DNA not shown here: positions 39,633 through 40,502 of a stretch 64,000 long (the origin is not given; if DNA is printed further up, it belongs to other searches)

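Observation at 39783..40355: DUF2778/Tlde1-like putative peptidoglycan-targeting effector placed between clpV and vgrG without an obvious adjacent immunity gene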

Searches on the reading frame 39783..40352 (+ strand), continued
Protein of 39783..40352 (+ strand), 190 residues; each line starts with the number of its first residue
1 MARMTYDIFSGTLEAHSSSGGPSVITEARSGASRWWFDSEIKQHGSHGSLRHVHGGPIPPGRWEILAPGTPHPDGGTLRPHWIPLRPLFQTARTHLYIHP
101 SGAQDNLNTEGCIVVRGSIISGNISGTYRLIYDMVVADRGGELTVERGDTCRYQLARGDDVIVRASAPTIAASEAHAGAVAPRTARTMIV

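Call 54: find_related_loci(query=A5, collection=metagenome_contigs, flank=8000)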
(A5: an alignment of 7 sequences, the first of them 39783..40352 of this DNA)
Query A5 (190 aa) in metagenome_contigs; peptide patterns used: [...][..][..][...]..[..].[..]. (x = any residue, [..] = any of these).
18 stretches matched a pattern; 8 encode a relative of the query (tblastn E <= 1e-3); 8 distinct loci.
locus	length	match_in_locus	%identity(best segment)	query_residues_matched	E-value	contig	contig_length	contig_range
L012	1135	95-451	46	1-135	7e-29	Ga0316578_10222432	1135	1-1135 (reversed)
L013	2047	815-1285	30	2-160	1e-11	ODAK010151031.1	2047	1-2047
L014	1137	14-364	33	2-114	2e-9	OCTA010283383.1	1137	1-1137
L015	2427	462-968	29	2-167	2e-9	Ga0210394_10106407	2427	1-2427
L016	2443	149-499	33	2-114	2e-9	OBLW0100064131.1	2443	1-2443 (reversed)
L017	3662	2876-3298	30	2-147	2e-8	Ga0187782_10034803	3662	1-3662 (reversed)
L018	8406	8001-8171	39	52-114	7e-8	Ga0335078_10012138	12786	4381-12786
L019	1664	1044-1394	31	2-114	6e-8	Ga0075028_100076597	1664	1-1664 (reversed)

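Call 58: search_protein_families(library=pfam, proteins=[L009:7639-8550:+], max_evalue=0.1)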
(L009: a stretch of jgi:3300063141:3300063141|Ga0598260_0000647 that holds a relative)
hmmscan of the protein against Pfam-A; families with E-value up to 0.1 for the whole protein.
L009:7639-8550:+ (304 aa): 0 families

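Call 69: list_cluster_members(proteins=[window:39783-40352:+, window:39792-40352:+, window:42548-42985:+, window:40380-42533:+, window:46276-47238:+, window:44130-45152:+])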
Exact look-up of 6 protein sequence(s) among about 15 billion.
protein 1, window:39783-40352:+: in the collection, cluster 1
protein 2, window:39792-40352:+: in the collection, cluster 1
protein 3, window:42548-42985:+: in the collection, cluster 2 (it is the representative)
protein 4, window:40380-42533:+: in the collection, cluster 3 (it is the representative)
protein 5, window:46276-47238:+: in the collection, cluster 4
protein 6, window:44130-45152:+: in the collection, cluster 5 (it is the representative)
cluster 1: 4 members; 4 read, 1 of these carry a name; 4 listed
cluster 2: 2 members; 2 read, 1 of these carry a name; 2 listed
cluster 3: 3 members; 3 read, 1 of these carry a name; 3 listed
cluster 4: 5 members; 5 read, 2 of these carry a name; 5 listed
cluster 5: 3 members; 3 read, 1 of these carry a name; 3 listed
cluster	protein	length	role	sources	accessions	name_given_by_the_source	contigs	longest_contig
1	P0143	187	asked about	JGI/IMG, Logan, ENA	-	-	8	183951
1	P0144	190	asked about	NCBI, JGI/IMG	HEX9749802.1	MAG TPA: hypothetical protein VGB22_00730 [candidate division Zixibacteria bacterium] | hypothetical protein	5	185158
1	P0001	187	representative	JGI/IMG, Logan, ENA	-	-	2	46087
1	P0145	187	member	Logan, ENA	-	-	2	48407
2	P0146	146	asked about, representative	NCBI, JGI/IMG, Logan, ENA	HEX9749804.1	MAG TPA: hypothetical protein VGB22_00740 [candidate division Zixibacteria bacterium] | hypothetical protein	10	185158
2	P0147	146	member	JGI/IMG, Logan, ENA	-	-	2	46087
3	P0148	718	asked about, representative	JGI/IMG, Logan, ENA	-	-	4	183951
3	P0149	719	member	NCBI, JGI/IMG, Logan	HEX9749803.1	MAG TPA: type VI secretion system tip protein TssI/VgrG [candidate division Zixibacteria ... | type VI secretion system secreted protein VgrG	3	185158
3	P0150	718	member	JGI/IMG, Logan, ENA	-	-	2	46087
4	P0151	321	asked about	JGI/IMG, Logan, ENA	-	hypothetical protein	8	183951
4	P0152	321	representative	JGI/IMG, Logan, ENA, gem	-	-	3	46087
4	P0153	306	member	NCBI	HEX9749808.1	MAG TPA: hypothetical protein VGB22_00760 [candidate division Zixibacteria bacterium]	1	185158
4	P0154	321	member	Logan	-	-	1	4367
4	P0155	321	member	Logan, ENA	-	-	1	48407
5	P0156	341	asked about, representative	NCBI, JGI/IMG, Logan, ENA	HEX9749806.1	MAG TPA: hypothetical protein VGB22_00750 [candidate division Zixibacteria bacterium] | 3-oxoacyl-[acyl-carrier-protein] synthase-1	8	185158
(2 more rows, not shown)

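Call 82: fold_search(model_id=the predicted structure, library=viral)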
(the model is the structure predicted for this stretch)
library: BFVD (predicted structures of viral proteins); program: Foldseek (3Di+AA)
matches with E <= 10: 170; with E <= 0.001: 3
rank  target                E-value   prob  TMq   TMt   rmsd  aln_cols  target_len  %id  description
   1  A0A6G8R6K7            6.9e-05  1.00  0.48  0.11  18.4       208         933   16  Glycoside hydrolase family 19 catalytic domain-containing protein [Synechococcus phage S-N03]
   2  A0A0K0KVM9            3.8e-04  1.00  0.47  0.17  13.1       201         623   17  Uncharacterized protein [Prochlorococcus phage P-TIM68]
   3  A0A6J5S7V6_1          6.1e-04  1.00  0.43  0.08   7.6       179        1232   14  Large polyvalent protein associated domain-containing protein [uncultured Caudovirales phage]
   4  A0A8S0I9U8            2.4e-03  1.00  0.50  0.43  17.3       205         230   15  (no name in the UniProt tables at hand)
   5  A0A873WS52            2.7e-03  1.00  0.45  0.09   8.2       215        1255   14  Phage tail lysozyme domain-containing protein [Synechococcus phage S-H38]
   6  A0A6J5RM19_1          3.4e-03  1.00  0.44  0.09  16.1       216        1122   16  Gene product 88 domain-containing protein [uncultured Caudovirales phage]
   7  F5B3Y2                7.3e-03  1.00  0.42  0.33   7.1       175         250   13  (no name in the UniProt tables at hand)
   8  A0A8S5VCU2            9.2e-01  0.07  0.12  0.21  15.2       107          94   15  Uncharacterized protein [Siphoviridae sp. ctDXu9]
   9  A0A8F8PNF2            9.2e-01  0.05  0.17  0.09  13.6       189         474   10  Uncharacterized protein [Clandestinovirus]
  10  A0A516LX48            1.0e+00  0.02  0.12  0.08  18.3       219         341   10  (no name in the UniProt tables at hand)
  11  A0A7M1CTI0            1.2e+00  0.06  0.07  0.05  15.1        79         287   13  (no name in the UniProt tables at hand)
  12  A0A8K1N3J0            1.4e+00  0.02  0.12  0.04  19.0       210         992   12  (no name in the UniProt tables at hand)
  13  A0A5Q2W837            1.5e+00  0.25  0.10  0.08  18.8        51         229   24  (no name in the UniProt tables at hand)
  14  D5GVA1                1.7e+00  0.10  0.09  0.07  16.4        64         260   19  Hypothetical phage membrane protein [Campylobacter phage CP220]
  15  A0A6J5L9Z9            1.8e+00  0.16  0.13  0.37   7.9        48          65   12  Uncharacterized protein [uncultured Caudovirales phage]
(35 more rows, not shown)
